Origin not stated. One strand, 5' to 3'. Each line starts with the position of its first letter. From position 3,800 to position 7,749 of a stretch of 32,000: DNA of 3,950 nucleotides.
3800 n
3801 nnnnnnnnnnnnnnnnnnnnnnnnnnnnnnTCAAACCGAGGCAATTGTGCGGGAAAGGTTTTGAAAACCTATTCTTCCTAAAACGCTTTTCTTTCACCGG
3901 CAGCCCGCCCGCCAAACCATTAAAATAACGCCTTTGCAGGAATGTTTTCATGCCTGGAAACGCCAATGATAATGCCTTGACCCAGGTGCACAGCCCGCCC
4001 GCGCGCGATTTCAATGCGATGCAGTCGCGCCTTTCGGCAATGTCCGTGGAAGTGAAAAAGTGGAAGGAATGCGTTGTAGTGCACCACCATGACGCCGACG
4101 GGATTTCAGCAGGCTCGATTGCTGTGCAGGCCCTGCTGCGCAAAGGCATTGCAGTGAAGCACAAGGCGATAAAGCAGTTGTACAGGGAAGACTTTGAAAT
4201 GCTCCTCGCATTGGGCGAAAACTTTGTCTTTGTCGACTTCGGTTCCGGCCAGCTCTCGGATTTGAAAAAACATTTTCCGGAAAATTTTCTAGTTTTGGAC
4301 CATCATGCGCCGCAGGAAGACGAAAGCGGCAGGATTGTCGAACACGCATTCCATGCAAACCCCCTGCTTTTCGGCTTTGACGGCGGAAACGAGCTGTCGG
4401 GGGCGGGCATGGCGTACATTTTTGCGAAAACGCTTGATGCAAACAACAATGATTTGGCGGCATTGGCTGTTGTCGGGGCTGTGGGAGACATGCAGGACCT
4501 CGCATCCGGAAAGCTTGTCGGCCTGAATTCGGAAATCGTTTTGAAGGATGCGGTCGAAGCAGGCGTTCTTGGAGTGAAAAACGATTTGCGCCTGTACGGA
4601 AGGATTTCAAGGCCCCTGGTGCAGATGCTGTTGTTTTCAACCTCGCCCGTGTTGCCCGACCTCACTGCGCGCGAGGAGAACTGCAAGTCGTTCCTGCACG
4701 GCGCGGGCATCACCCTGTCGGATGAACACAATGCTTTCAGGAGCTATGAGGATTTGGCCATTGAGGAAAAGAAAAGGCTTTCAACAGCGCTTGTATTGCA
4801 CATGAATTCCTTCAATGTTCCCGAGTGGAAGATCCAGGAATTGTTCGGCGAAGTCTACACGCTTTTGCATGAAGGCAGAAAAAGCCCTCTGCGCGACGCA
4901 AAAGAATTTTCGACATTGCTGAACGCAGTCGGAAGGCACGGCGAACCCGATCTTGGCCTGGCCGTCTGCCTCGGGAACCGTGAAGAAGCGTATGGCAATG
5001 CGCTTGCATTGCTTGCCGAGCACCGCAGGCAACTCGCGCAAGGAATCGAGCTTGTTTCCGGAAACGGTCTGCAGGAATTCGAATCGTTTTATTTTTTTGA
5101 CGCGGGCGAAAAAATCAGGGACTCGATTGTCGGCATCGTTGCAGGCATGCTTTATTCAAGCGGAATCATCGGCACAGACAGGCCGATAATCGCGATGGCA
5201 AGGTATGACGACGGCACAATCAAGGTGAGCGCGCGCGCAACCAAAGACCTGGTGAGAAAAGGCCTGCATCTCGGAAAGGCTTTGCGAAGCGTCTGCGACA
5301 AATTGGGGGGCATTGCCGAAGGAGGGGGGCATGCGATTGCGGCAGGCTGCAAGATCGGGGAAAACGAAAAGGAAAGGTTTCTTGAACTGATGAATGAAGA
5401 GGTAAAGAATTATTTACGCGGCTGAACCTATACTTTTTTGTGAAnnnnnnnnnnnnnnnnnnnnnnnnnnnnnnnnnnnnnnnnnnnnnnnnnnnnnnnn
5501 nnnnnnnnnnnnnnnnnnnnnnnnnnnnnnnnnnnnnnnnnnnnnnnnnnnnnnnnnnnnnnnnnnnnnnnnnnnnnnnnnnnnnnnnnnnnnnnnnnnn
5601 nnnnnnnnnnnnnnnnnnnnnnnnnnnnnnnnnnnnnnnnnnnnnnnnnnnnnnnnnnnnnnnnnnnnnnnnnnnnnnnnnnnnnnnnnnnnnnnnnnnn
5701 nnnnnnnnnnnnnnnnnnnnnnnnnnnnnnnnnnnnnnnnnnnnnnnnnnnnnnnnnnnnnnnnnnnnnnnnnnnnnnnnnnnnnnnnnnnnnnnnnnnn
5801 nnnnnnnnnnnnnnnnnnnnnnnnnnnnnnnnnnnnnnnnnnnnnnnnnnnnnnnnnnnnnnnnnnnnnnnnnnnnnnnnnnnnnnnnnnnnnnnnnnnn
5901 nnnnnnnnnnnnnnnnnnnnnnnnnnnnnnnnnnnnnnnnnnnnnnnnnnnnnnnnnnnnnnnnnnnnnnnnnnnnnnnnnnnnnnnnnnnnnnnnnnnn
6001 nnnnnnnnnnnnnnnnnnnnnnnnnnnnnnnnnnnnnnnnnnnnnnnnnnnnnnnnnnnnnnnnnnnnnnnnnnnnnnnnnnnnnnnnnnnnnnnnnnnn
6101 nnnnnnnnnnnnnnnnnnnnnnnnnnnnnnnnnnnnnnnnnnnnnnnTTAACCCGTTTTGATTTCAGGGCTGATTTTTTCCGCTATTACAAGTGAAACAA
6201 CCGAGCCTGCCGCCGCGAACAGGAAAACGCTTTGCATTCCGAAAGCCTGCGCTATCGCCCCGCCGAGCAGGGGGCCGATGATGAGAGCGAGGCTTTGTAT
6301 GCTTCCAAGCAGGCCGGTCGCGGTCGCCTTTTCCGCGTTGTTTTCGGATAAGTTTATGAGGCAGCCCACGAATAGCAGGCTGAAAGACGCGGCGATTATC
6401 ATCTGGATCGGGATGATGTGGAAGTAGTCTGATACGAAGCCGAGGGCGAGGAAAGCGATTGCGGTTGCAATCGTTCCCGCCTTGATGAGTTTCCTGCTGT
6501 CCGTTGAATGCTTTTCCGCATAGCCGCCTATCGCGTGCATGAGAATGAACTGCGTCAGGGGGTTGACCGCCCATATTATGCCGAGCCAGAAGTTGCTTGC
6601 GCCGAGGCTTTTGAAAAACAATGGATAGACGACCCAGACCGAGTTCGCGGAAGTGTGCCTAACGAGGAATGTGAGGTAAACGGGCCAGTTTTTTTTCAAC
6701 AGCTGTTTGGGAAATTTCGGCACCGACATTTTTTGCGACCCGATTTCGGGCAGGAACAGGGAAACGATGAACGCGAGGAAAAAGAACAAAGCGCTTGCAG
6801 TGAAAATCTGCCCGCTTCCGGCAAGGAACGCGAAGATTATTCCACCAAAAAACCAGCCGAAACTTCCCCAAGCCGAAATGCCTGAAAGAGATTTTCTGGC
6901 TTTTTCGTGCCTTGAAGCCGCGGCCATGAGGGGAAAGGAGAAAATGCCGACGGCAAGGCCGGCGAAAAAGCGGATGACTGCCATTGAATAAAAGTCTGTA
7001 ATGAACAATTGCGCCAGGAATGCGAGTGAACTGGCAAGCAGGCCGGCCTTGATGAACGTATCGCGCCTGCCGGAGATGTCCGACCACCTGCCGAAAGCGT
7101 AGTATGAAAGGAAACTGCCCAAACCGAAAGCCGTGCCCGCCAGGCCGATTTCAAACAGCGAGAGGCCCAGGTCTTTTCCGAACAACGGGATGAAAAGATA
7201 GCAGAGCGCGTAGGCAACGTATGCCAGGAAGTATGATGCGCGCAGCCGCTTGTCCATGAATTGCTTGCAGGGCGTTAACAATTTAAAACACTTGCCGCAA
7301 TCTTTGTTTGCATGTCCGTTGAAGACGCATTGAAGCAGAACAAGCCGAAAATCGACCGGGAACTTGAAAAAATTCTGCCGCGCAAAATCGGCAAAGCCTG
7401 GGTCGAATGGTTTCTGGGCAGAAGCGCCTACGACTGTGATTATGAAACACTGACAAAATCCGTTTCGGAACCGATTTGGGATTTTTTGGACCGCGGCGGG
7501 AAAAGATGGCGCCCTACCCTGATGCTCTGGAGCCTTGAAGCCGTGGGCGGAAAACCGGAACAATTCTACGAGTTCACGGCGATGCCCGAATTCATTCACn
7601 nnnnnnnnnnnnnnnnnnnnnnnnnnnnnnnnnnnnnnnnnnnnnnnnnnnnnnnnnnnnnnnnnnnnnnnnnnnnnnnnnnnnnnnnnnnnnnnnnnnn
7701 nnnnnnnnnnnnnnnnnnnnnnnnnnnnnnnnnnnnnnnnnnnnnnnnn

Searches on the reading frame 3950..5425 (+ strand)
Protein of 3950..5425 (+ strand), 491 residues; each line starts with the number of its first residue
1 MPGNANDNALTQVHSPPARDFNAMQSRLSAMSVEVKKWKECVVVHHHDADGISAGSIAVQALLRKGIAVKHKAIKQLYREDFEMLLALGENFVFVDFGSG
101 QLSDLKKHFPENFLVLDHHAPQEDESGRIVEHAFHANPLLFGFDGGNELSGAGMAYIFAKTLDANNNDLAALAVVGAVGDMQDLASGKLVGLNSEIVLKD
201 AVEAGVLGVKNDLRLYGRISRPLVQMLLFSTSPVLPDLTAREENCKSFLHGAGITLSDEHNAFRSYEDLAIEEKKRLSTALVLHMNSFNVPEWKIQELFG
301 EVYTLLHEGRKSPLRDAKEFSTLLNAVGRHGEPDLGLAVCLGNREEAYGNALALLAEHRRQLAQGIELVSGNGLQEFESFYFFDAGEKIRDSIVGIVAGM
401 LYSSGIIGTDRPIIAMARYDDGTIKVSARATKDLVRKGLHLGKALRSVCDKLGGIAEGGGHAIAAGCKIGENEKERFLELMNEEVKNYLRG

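Call 6: search_protein_families(library=pfam, proteins=[window:3950-5425:+])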
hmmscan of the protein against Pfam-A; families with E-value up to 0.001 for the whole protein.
window:3950-5425:+ (491 aa): 3 families
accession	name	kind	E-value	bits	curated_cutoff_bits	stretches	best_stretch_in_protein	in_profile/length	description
PF21763.2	DHH_CID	-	7.3e-18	65.2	27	1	215-298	1-83/84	DHH-CID domain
PF02272.25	DHHA1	-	7.3e-16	58.9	25.9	1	386-486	10-101/102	DHHA1 domain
PF01368.27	DHH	-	4.8e-07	30.5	28.1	1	42-173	3-121/125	DHH family, N-terminal domain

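Call 8: search_protein_families(library=ncbifam, proteins=[window:3950-5425:+])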
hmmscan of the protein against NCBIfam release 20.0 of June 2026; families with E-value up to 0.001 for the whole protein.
window:3950-5425:+ (491 aa): 6 families
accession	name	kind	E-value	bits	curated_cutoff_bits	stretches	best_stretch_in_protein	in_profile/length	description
NF053576.1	RecJ_archaeal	equivalog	2.3e-149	498.1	360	1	31-486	4-450/452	RecJ family nuclease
NF053575.1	GAN_nuclease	exception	2.1e-97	326.6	850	1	31-485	19-464/467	GINS-associated RecJ family nuclease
NF040701.1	RecJ_Meth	equivalog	2.5e-97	326.5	550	1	37-484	6-448/449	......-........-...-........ exonuclease RecJ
TIGR00644.1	recJ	equivalog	3.8e-20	71.7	396.9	2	323-488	266-425/546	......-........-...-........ exonuclease RecJ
NF008290.0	PRK11070.1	equivalog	7e-10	38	900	1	391-489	367-457/577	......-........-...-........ exonuclease RecJ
NF053577.1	HAN_nuclease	equivalog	3.8e-05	22.3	840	0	108-180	332-401/612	Hef-associated nuclease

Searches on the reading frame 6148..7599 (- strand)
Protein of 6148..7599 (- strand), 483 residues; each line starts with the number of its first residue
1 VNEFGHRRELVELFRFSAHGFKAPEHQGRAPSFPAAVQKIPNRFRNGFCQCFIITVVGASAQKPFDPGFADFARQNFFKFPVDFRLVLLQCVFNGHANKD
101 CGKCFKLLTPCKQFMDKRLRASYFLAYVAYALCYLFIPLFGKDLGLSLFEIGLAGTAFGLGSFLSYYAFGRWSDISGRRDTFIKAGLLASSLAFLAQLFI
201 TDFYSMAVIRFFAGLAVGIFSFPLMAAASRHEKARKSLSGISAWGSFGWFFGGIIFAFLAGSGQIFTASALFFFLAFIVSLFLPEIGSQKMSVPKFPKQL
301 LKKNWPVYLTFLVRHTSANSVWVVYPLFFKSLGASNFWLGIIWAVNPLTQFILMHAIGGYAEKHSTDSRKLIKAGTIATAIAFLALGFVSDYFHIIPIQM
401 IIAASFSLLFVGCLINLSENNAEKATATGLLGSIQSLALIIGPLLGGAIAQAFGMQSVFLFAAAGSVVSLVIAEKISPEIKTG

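Call 6: search_protein_families(library=pfam, proteins=[window:6148-7599:-])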
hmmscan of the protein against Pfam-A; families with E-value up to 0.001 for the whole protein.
window:6148-7599:- (483 aa): 2 families
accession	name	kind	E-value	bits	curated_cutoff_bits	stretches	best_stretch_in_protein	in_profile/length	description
PF07690.21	MFS_1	-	4e-30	105.4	33.4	2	122-298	4-187/347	Major Facilitator Superfamily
PF12832.13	MFS_1_like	-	3.1e-13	50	25.2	1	118-461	3-373/373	MFS_1 like family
